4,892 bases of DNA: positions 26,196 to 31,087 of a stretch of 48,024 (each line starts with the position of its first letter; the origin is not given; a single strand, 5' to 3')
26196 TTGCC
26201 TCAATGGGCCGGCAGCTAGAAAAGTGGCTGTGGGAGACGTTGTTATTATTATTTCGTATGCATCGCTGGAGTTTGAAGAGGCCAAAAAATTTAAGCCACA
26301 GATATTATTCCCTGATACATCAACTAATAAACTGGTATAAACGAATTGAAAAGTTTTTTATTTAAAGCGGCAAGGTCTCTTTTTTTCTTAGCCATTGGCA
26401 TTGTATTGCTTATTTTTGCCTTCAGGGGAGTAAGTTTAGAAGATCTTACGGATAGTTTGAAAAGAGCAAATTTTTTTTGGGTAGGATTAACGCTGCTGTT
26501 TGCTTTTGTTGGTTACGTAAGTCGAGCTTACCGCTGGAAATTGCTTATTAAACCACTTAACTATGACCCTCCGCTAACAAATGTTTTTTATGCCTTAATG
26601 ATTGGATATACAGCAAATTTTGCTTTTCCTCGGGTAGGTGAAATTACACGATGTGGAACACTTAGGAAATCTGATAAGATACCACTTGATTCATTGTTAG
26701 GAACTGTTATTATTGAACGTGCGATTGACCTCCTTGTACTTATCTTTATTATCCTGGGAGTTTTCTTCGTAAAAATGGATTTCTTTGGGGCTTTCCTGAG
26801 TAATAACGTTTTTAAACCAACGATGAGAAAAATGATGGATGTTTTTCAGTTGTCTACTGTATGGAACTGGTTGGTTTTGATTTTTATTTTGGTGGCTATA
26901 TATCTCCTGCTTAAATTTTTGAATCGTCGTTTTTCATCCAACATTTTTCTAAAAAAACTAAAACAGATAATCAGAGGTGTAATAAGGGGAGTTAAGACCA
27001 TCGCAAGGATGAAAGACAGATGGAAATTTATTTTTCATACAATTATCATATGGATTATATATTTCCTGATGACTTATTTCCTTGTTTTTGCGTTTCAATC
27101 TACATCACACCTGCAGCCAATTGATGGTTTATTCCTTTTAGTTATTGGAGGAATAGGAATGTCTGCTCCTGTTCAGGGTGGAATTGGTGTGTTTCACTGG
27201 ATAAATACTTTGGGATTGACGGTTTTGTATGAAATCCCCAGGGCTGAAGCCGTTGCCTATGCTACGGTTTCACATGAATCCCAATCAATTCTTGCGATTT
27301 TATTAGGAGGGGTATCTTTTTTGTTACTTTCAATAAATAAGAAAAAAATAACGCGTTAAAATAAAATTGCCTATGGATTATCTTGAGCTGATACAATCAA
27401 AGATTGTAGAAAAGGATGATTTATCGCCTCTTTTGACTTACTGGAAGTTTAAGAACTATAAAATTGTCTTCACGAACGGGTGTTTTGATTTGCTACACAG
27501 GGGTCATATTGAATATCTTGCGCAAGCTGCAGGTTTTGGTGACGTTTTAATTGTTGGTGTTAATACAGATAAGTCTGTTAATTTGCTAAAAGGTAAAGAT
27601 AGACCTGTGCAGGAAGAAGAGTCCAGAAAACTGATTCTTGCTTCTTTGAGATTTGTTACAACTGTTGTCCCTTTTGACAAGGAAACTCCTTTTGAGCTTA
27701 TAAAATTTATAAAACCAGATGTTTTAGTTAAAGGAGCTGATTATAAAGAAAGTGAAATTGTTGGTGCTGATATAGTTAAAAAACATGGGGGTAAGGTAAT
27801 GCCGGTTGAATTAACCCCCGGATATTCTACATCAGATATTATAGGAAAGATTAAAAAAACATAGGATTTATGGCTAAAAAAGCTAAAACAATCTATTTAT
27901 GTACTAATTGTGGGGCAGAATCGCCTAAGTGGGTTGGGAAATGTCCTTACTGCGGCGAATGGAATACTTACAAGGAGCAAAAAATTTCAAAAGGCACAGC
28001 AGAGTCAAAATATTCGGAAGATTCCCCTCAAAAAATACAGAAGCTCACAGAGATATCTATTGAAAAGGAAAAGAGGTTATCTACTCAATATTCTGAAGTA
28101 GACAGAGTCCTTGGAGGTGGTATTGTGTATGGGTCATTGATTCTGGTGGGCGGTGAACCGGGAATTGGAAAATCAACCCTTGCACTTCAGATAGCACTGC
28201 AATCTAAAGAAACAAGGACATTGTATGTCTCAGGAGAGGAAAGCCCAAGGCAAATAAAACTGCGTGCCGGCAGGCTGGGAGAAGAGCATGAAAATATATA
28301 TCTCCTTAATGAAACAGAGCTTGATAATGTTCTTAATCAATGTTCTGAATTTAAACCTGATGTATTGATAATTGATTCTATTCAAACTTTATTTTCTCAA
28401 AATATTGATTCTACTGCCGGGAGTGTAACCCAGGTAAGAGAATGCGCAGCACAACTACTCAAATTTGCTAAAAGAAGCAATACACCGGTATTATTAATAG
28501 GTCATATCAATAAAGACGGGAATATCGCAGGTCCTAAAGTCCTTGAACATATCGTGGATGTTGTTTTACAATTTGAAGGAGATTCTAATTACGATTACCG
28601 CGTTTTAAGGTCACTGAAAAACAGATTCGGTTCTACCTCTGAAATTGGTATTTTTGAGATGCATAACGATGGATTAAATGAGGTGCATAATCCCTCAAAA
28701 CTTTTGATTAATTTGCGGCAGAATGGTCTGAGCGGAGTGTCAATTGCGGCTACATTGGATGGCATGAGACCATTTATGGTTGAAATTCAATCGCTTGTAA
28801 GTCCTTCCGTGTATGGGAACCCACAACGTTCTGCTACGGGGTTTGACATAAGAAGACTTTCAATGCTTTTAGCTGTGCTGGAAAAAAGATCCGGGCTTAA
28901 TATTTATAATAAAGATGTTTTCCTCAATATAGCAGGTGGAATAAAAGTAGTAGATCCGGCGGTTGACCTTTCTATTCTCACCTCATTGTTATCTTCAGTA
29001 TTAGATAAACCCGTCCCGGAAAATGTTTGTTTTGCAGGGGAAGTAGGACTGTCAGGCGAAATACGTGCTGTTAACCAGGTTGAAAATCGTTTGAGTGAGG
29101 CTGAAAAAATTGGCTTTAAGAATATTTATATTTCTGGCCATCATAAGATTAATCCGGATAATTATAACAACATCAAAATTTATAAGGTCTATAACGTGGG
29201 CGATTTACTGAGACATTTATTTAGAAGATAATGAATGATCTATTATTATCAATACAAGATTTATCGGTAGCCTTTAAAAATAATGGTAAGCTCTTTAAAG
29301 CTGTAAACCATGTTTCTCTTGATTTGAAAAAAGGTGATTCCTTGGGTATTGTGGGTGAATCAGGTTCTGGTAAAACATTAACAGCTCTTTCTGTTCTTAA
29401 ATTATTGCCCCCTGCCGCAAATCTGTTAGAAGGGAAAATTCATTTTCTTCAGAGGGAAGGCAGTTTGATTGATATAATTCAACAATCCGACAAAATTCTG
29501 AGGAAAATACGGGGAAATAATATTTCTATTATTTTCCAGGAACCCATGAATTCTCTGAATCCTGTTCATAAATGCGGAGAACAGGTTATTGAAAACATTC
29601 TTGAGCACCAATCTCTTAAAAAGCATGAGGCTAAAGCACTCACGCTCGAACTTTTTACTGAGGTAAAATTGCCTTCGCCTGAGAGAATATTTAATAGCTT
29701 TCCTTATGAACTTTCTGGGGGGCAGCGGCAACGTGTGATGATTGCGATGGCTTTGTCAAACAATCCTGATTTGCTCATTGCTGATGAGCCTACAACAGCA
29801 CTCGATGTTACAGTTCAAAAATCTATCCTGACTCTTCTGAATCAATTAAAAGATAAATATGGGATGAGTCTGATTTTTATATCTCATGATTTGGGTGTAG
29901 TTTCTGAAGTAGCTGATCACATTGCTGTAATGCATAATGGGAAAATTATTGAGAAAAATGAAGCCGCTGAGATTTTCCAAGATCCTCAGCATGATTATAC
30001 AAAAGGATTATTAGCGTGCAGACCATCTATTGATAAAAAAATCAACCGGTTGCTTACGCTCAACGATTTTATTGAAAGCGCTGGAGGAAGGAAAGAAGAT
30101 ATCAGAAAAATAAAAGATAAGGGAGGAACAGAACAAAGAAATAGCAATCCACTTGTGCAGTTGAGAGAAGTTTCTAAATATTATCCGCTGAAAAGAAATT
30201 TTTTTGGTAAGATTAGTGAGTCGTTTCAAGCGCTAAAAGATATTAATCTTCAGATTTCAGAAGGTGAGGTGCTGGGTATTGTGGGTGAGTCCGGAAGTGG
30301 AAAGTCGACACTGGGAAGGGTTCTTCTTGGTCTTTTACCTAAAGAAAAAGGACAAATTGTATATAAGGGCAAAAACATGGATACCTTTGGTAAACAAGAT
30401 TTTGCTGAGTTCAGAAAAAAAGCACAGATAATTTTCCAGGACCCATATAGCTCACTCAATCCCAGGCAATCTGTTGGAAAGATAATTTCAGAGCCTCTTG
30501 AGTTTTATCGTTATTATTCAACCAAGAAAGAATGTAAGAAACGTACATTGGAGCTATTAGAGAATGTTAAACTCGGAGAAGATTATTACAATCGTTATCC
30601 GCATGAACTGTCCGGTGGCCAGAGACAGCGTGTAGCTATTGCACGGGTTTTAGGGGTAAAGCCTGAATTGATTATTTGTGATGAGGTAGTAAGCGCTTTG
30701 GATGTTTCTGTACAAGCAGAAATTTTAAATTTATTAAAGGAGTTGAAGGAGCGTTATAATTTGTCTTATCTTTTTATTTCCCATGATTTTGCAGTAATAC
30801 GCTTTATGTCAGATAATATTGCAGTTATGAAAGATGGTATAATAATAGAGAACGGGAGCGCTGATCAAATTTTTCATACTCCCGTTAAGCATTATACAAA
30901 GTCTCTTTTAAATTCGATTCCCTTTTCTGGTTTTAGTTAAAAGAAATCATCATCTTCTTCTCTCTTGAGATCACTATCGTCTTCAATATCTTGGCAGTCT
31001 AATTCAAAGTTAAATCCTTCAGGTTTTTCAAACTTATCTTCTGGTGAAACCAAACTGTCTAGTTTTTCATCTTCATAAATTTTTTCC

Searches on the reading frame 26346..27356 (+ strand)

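Call 63: search_protein_families(library=pfam, proteins=[window:26346-27356:+])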
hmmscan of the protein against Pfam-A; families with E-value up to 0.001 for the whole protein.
window:26346-27356:+ (337 aa): 1 family
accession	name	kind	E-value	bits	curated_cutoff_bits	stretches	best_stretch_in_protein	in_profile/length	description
PF03706.18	LPG_synthase_TM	-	5.8e-38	131.5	33.4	1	15-321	5-302/302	Lysylphosphatidylglycerol synthase TM region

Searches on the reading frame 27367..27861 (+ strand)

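Call 63: search_protein_families(library=pfam, proteins=[window:27367-27861:+])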
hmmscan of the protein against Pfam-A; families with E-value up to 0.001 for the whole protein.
window:27367-27861:+ (165 aa): 1 family
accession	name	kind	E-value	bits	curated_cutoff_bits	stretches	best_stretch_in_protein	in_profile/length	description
PF01467.32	CTP_transf_like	-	8.7e-16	58.8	21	1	35-159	1-131/133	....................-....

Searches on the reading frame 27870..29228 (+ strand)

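Call 63: search_protein_families(library=pfam, proteins=[window:27870-29228:+])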
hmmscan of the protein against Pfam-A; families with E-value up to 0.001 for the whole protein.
window:27870-29228:+ (453 aa): 12 families
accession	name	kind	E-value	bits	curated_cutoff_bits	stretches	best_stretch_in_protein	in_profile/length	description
PF06745.19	ATPase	-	1.2e-16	61.3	26.6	2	73-143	4-77/231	KaiC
PF13481.12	AAA_25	-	6.2e-14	52.5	27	1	68-217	13-194/195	AAA domain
PF18073.7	Zn_ribbon_LapB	-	3.6e-10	39.8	25.7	1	9-36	1-28/28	Rubredoxin metal binding domain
PF03796.21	DnaB_C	-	5.2e-09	36.3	27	1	70-132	2-66/255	DnaB-like helicase C terminal domain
PF00004.35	AAA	-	1.3e-08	35.8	21.2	1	91-219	1-114/131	ATPase family associated with various cellular activities (AAA)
PF13541.12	ChlI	-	2.3e-08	34.4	27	1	339-421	35-117/121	Subunit ChlI of Mg-chelatase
PF13401.12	AAA_22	-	2.9e-07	31.3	27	1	89-212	6-123/130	AAA domain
PF05362.19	Lon_C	-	4.7e-06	26.7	21.1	1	350-451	96-203/205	Lon protease (S16) C-terminal proteolytic domain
PF02283.22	CobU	-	6e-05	23.1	27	1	91-210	1-121/168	Cobinamide kinase / cobinamide phosphate guanyltransferase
PF09848.15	SLFN-g3_helicase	-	8.8e-05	22.4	24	1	90-212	3-123/354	Schlafen group 3, DNA/RNA helicase domain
PF13191.12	AAA_16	-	0.00024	22.1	32.6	1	85-209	24-136/167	AAA ATPase domain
PF13479.12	AAA_24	-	0.00027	21.3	27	0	91-179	5-81/195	AAA domain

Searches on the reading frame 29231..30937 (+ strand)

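Call 63: search_protein_families(library=pfam, proteins=[window:29231-30937:+])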
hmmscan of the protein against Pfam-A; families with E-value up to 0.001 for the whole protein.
window:29231-30937:+ (569 aa): 12 families
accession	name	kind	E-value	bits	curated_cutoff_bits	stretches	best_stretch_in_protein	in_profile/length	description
PF00005.33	ABC_tran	-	7e-59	198.8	25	2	335-486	1-135/137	ABC transporter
PF02463.25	SMC_N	-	1.4e-14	54.5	40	2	332-534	10-213/220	RecF/RecN/SMC N terminal domain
PF08352.17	oligo_HPY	-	1.1e-11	45.4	27.1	1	240-274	1-35/65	Oligopeptide/dipeptide transporter, C-terminal region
PF13401.12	AAA_22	-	3.7e-10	40.7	27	1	347-516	7-121/130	AAA domain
PF13304.12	AAA_21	-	6.6e-10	40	27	0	159-224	236-303/304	AAA domain, putative AbiEii toxin, Type IV TA system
PF13191.12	AAA_16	-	2.4e-06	28.6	32.6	0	341-385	18-63/167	AAA ATPase domain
PF13555.12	AAA_29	-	1.3e-05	25.3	27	0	336-361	15-38/61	P-loop containing region of AAA domain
PF20720.3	nSTAND3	-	3.2e-05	24.1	27.2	0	340-404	12-72/155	Novel STAND NTPase 3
PF01078.27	Mg_chelatase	-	8.9e-05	22.4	20.3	0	336-386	13-63/207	Magnesium chelatase, subunit ChlI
PF05621.17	TniB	-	0.00015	21.7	22.4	0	472-528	114-172/189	Bacterial TniB protein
PF20703.3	nSTAND1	-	0.00046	20.4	27.1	0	323-375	15-60/379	Novel STAND NTPase 1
PF09818.15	ABC_ATPase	-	0.00051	19.6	23.2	0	180-251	177-264/283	P-loop domain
